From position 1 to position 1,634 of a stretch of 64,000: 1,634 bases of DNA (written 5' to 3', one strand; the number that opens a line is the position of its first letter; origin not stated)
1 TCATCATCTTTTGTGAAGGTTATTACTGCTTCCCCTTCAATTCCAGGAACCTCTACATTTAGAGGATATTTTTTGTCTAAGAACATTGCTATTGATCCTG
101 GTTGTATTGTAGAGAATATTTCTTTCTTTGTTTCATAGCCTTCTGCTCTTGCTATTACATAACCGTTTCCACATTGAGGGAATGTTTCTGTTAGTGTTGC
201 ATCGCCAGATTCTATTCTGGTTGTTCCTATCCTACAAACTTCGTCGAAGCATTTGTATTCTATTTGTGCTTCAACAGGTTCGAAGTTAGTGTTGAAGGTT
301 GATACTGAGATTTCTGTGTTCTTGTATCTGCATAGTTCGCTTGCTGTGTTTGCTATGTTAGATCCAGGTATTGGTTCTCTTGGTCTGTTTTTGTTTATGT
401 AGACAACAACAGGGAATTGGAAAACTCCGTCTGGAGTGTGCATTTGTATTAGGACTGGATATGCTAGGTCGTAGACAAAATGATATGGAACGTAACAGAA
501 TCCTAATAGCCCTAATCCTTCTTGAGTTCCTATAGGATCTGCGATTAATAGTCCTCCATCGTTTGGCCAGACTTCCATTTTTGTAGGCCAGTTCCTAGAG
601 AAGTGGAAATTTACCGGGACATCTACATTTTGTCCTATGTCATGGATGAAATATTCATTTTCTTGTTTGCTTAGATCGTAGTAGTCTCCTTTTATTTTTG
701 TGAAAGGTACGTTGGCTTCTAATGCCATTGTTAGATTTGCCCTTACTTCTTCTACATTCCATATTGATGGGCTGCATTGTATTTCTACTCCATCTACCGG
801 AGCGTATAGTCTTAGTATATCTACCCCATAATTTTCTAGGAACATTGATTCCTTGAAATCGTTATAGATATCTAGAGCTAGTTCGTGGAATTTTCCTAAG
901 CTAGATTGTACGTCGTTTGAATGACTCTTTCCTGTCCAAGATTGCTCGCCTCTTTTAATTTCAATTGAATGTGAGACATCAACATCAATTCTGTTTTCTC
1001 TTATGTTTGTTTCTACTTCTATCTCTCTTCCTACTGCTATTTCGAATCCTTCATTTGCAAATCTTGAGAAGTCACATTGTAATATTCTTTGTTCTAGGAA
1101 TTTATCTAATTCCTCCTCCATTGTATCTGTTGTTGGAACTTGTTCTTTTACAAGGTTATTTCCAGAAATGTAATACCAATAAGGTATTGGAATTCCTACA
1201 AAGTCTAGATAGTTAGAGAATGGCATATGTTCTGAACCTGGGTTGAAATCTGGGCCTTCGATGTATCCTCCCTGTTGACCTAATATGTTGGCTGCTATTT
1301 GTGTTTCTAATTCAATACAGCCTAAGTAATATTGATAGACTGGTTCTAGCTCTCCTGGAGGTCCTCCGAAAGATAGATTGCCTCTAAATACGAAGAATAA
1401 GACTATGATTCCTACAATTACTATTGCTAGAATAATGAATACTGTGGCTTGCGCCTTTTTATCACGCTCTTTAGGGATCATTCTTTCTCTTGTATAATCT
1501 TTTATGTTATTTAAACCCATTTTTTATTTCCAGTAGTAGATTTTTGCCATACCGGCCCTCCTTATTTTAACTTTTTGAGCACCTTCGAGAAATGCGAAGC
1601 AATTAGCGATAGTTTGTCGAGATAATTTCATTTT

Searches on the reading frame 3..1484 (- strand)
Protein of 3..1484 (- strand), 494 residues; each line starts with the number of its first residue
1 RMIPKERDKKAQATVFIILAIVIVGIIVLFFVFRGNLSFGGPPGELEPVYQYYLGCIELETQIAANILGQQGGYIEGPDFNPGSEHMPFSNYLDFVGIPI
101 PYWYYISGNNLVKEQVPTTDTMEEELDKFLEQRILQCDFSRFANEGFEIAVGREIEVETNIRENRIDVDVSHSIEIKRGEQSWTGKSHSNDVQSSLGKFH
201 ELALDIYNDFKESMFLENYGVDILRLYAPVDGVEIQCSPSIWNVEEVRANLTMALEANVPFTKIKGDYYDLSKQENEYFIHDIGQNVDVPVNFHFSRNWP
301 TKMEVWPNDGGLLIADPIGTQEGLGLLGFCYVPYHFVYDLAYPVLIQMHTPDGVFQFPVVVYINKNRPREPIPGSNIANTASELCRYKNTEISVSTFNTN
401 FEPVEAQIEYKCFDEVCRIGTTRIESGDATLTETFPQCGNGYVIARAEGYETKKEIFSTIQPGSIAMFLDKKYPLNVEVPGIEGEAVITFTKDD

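Call 6: search_protein_families(library=pfam, proteins=[window:3-1484:-], max_evalue=1)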
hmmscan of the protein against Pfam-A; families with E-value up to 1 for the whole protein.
window:3-1484:- (494 aa): 0 families

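Call 29: search_protein_families(library=ncbifam, proteins=[window:3-1484:-], max_evalue=0.1)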
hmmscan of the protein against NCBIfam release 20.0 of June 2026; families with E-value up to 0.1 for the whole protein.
window:3-1484:- (494 aa): 0 families
